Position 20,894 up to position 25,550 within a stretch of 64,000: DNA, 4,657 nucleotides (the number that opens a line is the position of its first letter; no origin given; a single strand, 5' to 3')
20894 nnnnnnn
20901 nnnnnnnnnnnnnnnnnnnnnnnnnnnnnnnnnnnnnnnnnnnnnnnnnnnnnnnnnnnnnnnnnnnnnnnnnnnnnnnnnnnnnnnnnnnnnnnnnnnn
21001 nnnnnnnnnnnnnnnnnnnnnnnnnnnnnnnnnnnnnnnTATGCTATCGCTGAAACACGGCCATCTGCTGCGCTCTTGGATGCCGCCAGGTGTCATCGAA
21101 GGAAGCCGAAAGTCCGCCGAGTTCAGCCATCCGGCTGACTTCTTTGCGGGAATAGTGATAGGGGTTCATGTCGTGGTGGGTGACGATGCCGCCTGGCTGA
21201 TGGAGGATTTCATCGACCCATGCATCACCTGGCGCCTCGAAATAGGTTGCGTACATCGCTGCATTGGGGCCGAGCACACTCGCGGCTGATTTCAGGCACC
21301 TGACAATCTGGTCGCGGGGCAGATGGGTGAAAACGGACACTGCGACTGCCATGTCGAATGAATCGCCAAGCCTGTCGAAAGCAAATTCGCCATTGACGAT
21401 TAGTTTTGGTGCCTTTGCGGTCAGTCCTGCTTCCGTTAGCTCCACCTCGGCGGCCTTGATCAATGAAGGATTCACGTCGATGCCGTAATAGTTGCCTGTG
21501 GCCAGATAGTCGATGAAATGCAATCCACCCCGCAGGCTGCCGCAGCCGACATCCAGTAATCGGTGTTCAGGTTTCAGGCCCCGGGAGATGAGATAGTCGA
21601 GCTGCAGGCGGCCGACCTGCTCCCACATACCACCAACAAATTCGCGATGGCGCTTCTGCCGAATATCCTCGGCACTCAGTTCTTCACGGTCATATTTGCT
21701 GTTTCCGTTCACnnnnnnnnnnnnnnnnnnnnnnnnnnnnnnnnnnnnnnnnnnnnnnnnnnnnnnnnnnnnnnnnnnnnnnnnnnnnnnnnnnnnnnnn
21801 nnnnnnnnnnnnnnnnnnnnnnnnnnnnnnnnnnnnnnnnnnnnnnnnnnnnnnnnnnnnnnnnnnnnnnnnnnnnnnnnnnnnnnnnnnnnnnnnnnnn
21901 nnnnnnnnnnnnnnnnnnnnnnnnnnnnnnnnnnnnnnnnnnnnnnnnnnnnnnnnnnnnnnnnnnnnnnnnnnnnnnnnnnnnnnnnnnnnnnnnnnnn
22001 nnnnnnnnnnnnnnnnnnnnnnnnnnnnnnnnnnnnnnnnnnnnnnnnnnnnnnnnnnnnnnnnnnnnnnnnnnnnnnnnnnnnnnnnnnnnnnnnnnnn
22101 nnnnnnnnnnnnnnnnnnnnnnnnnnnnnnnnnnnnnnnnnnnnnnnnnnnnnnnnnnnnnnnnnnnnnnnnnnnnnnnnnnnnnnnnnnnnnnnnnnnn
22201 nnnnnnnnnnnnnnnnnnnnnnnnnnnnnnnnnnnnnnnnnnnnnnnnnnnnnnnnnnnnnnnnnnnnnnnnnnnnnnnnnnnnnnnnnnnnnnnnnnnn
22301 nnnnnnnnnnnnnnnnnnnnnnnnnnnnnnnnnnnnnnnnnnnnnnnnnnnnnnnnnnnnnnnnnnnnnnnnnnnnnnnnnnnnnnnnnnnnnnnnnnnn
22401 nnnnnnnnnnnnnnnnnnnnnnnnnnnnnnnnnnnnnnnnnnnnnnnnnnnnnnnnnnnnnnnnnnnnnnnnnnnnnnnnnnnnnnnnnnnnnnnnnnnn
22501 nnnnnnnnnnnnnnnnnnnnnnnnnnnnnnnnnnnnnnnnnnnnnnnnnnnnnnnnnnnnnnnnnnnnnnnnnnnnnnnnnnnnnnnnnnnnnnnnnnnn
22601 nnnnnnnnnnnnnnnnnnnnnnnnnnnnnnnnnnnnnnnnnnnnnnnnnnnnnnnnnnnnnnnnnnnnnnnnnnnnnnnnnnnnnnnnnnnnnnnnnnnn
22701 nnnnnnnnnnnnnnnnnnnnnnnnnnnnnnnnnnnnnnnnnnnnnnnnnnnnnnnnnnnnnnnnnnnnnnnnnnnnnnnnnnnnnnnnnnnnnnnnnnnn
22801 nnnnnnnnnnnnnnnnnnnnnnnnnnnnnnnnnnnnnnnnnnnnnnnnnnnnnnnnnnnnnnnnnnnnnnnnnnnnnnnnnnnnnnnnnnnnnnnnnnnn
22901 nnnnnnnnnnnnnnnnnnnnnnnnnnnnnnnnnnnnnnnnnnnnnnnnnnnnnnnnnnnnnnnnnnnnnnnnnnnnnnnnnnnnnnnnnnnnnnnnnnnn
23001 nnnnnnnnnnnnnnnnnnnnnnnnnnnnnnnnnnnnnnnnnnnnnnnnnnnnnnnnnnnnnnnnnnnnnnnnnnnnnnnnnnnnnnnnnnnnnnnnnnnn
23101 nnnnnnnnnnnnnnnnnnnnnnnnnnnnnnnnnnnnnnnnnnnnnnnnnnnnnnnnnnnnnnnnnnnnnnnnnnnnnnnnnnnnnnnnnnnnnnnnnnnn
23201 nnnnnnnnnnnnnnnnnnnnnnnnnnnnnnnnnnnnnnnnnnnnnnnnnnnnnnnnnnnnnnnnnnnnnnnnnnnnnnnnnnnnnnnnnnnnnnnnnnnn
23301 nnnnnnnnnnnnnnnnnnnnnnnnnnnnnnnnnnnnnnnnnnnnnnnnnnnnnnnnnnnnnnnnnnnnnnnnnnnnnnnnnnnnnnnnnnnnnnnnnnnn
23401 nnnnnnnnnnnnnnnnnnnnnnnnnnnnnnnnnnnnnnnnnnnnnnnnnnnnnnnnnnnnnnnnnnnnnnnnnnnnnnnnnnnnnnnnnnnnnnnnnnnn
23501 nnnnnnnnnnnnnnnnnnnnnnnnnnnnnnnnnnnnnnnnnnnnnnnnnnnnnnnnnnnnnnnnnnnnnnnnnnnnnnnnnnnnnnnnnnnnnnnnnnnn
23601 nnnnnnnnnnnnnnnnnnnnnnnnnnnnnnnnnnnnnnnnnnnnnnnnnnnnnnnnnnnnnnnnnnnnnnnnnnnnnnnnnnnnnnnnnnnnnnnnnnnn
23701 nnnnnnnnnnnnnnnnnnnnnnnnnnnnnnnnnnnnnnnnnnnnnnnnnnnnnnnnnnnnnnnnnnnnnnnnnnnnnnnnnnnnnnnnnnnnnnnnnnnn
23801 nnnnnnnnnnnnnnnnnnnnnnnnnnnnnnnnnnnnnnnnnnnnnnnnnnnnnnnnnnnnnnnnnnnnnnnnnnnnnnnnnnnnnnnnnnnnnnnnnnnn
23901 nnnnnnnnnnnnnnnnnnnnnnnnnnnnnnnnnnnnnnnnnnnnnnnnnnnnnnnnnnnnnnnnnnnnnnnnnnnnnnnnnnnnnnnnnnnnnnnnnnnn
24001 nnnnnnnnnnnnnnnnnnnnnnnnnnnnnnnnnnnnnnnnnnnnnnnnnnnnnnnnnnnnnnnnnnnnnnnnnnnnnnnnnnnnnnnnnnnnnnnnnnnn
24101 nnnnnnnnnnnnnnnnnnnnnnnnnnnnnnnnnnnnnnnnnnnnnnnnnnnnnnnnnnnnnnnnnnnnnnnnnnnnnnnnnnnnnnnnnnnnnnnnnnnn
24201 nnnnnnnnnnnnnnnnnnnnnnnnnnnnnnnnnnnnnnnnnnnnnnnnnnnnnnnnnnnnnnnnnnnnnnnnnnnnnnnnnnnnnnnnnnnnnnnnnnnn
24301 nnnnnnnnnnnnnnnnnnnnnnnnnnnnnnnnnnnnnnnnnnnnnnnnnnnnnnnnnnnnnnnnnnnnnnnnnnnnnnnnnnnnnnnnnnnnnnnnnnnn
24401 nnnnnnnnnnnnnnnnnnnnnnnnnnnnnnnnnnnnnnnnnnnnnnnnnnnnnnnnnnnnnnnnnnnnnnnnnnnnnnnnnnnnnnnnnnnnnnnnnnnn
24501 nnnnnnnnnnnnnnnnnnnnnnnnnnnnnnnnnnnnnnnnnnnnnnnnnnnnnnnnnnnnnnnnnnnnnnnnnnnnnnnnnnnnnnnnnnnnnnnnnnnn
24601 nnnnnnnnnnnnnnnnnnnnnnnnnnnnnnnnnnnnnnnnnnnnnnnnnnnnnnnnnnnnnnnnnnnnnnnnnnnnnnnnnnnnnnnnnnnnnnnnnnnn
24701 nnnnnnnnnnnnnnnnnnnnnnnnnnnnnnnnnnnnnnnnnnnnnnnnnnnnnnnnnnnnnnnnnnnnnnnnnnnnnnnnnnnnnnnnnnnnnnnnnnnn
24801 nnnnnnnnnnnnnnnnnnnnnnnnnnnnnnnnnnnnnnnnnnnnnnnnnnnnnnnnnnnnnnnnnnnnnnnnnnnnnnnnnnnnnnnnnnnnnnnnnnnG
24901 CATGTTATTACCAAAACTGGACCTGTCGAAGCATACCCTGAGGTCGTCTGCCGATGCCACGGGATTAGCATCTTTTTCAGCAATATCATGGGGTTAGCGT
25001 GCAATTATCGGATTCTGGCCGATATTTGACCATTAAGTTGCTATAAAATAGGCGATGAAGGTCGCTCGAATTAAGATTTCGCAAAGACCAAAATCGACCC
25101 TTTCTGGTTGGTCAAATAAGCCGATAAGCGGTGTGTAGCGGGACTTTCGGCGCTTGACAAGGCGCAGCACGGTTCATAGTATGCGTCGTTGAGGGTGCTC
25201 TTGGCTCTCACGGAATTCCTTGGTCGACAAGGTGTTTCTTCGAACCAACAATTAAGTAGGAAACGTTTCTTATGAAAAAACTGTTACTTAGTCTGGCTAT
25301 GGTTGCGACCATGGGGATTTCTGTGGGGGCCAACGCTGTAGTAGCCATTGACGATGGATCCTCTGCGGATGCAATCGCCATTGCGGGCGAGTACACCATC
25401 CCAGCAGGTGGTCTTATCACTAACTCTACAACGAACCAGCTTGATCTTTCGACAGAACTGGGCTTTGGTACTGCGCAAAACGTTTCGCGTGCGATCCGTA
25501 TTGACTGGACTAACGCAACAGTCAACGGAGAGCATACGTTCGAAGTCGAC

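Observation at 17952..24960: OST co-directional with O-acyltransferase and methyltransferase, flanked by GT2 and a sulfotransferase-GT1 fusion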

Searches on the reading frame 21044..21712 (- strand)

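Call 5: search_protein_families(library=pfam, proteins=[window:21044-21712:-], max_evalue=0.01)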
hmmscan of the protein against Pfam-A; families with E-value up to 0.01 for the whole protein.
window:21044-21712:- (222 aa): 5 families
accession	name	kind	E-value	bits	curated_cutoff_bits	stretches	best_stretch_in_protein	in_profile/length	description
PF08242.18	Methyltransf_12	-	1.3e-11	45.6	30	1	53-151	1-96/98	Methyltransferase domain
PF13649.12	Methyltransf_25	-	6.8e-10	39.9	27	1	53-150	2-96/97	Methyltransferase domain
PF08241.18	Methyltransf_11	-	2.7e-08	34.8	21.2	1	53-153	1-93/95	Methyltransferase domain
PF13489.12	Methyltransf_23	-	2.3e-07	31.1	27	1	46-197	20-155/164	Methyltransferase domain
PF13847.12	Methyltransf_31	-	4e-07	30.3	27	1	47-162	2-114/145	Methyltransferase domain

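Call 62: search_protein_families(library=ncbifam, proteins=[window:21044-21712:-], max_evalue=0.01)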
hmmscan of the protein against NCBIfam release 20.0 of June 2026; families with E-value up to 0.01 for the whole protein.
window:21044-21712:- (222 aa): 12 families
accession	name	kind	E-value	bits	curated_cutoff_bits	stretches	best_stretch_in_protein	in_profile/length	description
NF043040.1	corrin_prot_MT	hypoth_equivalog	4.9e-09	35.9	180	1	43-154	36-146/216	corrinoid protein-associated methyltransferase CpaM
TIGR02021.1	BchM-ChlM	equivalog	5.6e-06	25.9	158.9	1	49-190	55-187/218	magnesium protoporphyrin IX methyltransferase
TIGR01983.1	UbiG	equivalog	0.00017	20.9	102.95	1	49-166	50-162/228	bifunctional 2-polyprenyl-6-hydroxyphenol methylase/3-demethylubiquinol 3-O-methyltransferase UbiG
NF053839.1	CPFASynBruc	equivalog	0.0016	17.5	600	1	46-153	172-274/410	cyclopropane fatty acid synthase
NF045667.1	MTase_DVU1556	equivalog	0.0019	17.7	155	1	45-154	19-118/213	DVU_1556 family methyltransferase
NF040703.1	cyclopro_CfaB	exception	0.0022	16.8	650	1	38-133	148-241/393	C17 cyclopropane fatty acid synthase CfaB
NF050150.1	RiPP_MTase_ApyS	equivalog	0.0027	17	400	1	50-101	143-194/323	RiPP biosynthesis methyltransferase ApyS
TIGR04188.1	methyltr_grsp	subfamily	0.0037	16.7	380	1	45-136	104-192/363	ATP-grasp peptide maturase system methyltransferase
NF008686.0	PRK11705.1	equivalog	0.0041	16.2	400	1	45-151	164-261/383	cyclopropane fatty acyl phospholipid synthase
NF047649.1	MTase_UXPK_star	exception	0.0045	16.1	460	1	46-149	75-175/283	methyltransferase/UXPK-star double selenoprotein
NF001790.0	PRK00517.3-3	equivalog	0.0057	16.1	269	1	34-124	109-197/262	50S ribosomal protein L11 methyltransferase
TIGR04543.1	ketoArg_3Met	equivalog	0.008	15.3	425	0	41-114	142-214/336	2-ketoarginine methyltransferase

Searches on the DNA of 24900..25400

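Call 73: search_rna_families(source=window, start=24900, end=25400, threshold=evalue, max_evalue=1)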
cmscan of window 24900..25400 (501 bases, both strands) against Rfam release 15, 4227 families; matches with E-value up to 1: 0.
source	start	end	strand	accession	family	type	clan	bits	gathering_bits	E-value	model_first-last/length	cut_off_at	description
